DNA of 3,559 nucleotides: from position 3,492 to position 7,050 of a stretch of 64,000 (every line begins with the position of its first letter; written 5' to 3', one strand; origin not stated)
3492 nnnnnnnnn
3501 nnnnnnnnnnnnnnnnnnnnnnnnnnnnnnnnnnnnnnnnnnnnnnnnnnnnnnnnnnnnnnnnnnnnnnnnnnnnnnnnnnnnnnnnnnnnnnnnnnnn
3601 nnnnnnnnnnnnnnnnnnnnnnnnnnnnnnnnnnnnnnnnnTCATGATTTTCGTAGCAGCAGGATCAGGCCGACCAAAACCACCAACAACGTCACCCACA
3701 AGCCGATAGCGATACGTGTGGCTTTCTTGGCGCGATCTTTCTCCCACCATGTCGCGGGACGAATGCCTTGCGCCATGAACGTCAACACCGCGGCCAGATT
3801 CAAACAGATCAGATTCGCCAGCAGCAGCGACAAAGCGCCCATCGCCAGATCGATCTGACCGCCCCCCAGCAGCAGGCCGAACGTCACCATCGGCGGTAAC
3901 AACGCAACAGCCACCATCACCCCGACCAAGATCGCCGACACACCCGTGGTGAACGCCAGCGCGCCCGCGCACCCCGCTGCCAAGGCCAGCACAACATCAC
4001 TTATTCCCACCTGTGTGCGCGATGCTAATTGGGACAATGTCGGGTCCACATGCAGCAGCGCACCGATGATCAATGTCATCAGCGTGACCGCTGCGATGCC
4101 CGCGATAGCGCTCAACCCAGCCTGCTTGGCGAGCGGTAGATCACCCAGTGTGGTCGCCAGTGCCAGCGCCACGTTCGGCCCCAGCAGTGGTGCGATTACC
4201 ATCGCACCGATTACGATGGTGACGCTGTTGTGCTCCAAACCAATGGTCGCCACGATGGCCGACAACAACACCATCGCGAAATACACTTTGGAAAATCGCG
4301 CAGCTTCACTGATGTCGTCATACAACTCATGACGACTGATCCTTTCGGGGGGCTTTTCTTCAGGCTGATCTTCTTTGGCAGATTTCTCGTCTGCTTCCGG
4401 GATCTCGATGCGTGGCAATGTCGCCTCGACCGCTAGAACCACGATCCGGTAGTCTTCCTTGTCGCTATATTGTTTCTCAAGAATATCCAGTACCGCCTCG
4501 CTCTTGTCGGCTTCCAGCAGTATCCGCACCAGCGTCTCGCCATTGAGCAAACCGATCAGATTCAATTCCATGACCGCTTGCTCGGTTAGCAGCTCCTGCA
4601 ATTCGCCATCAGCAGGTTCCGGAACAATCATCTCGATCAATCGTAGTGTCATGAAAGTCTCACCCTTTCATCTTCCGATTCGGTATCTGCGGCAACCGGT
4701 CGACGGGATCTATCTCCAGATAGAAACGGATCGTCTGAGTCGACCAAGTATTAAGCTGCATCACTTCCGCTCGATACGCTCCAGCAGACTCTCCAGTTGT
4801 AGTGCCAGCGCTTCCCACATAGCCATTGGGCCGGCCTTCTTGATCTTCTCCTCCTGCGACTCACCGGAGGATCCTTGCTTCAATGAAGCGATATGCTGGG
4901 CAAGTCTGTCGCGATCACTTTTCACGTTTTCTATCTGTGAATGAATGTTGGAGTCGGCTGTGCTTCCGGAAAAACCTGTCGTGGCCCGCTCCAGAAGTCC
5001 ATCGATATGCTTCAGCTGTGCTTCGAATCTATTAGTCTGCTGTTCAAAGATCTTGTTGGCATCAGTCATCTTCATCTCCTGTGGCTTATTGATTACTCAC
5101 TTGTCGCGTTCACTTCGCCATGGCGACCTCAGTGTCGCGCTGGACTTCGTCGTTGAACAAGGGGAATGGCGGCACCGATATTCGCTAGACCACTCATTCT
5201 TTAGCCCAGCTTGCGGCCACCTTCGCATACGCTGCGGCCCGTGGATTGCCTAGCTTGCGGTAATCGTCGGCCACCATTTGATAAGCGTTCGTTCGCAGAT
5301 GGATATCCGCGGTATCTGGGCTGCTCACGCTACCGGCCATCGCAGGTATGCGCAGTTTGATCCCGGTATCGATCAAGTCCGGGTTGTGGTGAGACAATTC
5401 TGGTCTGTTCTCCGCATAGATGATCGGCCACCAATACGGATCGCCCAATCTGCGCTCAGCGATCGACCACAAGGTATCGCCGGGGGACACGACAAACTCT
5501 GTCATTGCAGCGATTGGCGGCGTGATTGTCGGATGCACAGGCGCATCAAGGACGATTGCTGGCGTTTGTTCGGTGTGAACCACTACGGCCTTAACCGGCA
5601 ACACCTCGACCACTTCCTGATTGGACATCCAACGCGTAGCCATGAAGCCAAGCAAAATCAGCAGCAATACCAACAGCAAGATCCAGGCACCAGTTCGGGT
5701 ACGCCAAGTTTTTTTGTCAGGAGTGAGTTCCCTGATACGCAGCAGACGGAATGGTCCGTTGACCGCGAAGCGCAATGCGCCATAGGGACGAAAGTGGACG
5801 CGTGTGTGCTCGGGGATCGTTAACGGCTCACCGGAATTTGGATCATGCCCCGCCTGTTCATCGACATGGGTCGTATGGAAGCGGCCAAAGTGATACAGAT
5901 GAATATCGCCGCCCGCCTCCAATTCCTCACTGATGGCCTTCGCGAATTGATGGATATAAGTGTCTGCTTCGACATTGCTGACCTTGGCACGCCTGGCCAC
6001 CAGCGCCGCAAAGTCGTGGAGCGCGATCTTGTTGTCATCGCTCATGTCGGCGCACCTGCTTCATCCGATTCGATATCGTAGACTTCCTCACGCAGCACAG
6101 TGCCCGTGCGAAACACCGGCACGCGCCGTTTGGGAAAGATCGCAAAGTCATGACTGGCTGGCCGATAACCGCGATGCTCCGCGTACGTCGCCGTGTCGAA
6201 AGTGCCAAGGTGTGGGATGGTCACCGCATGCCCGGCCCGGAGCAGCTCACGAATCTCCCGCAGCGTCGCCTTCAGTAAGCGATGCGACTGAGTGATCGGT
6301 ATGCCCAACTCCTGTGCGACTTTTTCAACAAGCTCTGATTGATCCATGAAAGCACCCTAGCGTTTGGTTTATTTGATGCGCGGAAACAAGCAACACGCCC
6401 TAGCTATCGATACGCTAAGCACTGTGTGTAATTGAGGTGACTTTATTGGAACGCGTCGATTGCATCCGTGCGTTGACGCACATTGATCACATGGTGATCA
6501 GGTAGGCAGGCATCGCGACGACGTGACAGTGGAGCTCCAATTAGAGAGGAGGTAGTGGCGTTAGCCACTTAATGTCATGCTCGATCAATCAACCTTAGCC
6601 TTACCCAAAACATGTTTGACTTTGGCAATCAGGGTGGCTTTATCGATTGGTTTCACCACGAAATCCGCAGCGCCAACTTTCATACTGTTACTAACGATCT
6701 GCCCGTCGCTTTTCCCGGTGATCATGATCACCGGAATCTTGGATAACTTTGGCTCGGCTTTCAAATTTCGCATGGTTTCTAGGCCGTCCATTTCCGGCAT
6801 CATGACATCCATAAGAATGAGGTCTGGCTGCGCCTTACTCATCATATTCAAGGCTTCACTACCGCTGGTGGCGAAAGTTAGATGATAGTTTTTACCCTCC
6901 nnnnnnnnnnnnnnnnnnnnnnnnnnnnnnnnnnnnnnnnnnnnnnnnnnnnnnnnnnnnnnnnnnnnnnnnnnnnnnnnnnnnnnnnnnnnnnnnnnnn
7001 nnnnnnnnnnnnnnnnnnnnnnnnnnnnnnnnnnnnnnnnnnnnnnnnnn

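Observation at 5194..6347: HU + HU-TM-LysM pair: candidate nucleoid-to-peptidoglycan tether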

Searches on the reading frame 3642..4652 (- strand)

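Call 3: search_protein_families(library=pfam, proteins=[window:3642-4652:-], max_evalue=0.1)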
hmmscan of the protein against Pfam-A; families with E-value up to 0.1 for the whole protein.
window:3642-4652:- (336 aa): 1 family
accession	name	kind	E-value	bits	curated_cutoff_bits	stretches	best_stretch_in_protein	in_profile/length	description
PF04087.19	DUF389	-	2.5e-34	118.7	23.9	1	151-286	1-137/137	Domain of unknown function (DUF389)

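Call 4: search_protein_families(library=ncbifam, proteins=[window:3642-4652:-], max_evalue=0.1)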
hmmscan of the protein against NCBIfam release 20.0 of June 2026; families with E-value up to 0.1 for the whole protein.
window:3642-4652:- (336 aa): 2 families
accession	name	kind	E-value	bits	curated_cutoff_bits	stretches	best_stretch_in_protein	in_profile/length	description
TIGR00341.1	TIGR00341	hypoth_equivalog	5.5e-58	196.8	94.75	1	3-332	3-324/325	TIGR00341 family protein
TIGR00271.1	TIGR00271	domain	3e-35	121.5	146.5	1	120-292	3-175/175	uncharacterized hydrophobic domain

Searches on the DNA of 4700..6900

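Call 43: search_rna_families(source=window, start=4700, end=6900, threshold=evalue, max_evalue=1)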
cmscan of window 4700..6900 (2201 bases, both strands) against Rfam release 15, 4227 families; matches with E-value up to 1: 0.
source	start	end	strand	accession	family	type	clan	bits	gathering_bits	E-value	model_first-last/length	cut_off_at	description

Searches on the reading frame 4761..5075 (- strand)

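Call 3: search_protein_families(library=pfam, proteins=[window:4761-5075:-], max_evalue=0.1)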
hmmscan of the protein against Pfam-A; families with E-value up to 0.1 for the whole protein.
window:4761-5075:- (104 aa): 5 families
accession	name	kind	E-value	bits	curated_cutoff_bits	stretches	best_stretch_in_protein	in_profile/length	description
PF06013.18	WXG100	-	0.0099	16.6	27.3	0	2-41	8-47/86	Proteins of 100 residues with WXG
PF13747.11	DUF4164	-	0.019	15.8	27.2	1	8-62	4-55/89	Domain of unknown function (DUF4164)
PF08066.17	PMC2NT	-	0.031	15.3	23.3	0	49-102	27-83/91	PMC2NT (NUC016) domain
PF01628.27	HrcA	-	0.047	14.1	22.2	1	7-104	57-157/215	HrcA protein C terminal domain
PF13324.12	GCIP_N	-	0.077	13.5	27.5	1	14-89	32-105/144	Grap2 and cyclin-D-interacting, N-terminal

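Call 4: search_protein_families(library=ncbifam, proteins=[window:4761-5075:-], max_evalue=0.1)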
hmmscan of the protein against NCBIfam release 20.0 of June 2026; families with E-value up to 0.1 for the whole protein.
window:4761-5075:- (104 aa): 4 families
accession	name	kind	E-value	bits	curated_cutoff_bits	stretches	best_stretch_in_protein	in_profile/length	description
NF052504.1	sll1863_fam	domain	0.0019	18.4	35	1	14-100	6-91/93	sll1863 family stress response protein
TIGR03930.1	WXG100_ESAT6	subfamily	0.0051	17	44.85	0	42-103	14-72/90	WXG100 family type VII secretion target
NF048001.1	GTP_morpho_1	equivalog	0.051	13.4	50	0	6-30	18-42/70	GTA head formation protein, RCAP_rcc01685 family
TIGR00331.1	hrcA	equivalog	0.079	12.5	197.2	1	7-102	159-259/338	heat-inducible transcriptional repressor HrcA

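Call 96: search_protein_families(library=padloc, proteins=[window:4761-5075:-], max_evalue=0.01)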
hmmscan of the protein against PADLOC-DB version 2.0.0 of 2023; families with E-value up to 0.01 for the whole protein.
window:4761-5075:- (104 aa): 0 families

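Call 97: search_protein_families(library=phrogs, proteins=[window:4761-5075:-], max_evalue=0.001)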
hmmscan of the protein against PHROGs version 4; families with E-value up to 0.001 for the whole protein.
window:4761-5075:- (104 aa): 0 families
